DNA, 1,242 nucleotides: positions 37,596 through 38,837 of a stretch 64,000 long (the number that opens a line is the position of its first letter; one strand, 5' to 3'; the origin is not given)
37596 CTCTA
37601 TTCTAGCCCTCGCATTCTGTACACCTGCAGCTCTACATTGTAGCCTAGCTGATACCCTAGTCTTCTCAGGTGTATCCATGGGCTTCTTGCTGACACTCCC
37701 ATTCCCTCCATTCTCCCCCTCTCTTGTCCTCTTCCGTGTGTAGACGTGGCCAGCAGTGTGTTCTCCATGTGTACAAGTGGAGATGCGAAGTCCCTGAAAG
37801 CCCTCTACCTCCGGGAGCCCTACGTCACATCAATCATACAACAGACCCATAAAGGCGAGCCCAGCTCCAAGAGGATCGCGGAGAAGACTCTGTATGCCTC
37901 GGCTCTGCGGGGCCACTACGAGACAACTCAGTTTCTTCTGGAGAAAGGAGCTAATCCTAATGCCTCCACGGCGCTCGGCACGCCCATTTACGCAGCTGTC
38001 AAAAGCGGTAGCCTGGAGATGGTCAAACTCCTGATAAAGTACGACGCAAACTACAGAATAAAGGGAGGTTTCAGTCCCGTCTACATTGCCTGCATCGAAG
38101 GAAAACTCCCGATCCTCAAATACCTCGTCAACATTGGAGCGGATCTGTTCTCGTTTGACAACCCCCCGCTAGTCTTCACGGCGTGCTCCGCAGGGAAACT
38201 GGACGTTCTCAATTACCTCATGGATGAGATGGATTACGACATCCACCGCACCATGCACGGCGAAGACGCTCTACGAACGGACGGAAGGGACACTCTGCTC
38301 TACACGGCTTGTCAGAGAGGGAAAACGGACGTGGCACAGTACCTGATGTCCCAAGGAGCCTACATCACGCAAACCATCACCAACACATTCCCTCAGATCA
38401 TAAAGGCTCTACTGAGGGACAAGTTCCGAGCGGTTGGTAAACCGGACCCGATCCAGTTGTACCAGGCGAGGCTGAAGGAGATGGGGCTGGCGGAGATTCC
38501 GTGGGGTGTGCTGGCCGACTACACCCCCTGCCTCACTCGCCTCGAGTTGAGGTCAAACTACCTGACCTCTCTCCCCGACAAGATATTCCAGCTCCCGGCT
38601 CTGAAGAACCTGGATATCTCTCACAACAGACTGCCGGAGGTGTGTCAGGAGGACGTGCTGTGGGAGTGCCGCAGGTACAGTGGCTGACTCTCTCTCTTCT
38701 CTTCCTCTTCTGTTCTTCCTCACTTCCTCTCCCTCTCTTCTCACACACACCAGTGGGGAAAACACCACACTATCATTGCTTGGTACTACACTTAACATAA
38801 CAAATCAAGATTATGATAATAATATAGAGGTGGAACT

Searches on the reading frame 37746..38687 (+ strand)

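Call 7: search_protein_families(library=pfam, proteins=[window:37746-38687:+], max_evalue=0.01)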
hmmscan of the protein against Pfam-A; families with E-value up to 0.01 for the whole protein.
window:37746-38687:+ (313 aa): 10 families
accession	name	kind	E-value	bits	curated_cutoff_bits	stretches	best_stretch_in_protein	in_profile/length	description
PF12796.13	Ank_2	-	1.1e-22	80.9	27.3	2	51-135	3-87/90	Ankyrin repeats (3 copies)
PF00023.36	Ank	-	6.3e-22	76.9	21.1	2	79-102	4-27/33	Ankyrin repeat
PF13606.12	Ank_3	-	1.1e-19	68.6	22.3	0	79-104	4-29/30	Ankyrin repeat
PF13637.12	Ank_4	-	6.9e-19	68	22.7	2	51-97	4-50/50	Ankyrin repeats (many copies)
PF13857.12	Ank_5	-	2.8e-13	50.3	27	1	64-106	1-45/56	Ankyrin repeats (many copies)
PF24521.3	Ank_KRIT1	-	1e-08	35.5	80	1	41-99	49-107/149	KRIT1 ankyrin-repeats domain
PF13855.12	LRR_8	-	2.3e-08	34.1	27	1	263-297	3-38/61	Leucine rich repeat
PF12799.13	LRR_4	-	9.8e-05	22.9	27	1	263-295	3-35/44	Leucine Rich repeats (2 copies)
PF23745.1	ANK_LRRK2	-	0.00091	19.5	27.5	0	179-210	29-60/130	LRRK2 ANK repeat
PF00560.39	LRR_1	-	0.0067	16.7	20.6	0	263-281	2-21/23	Leucine Rich Repeat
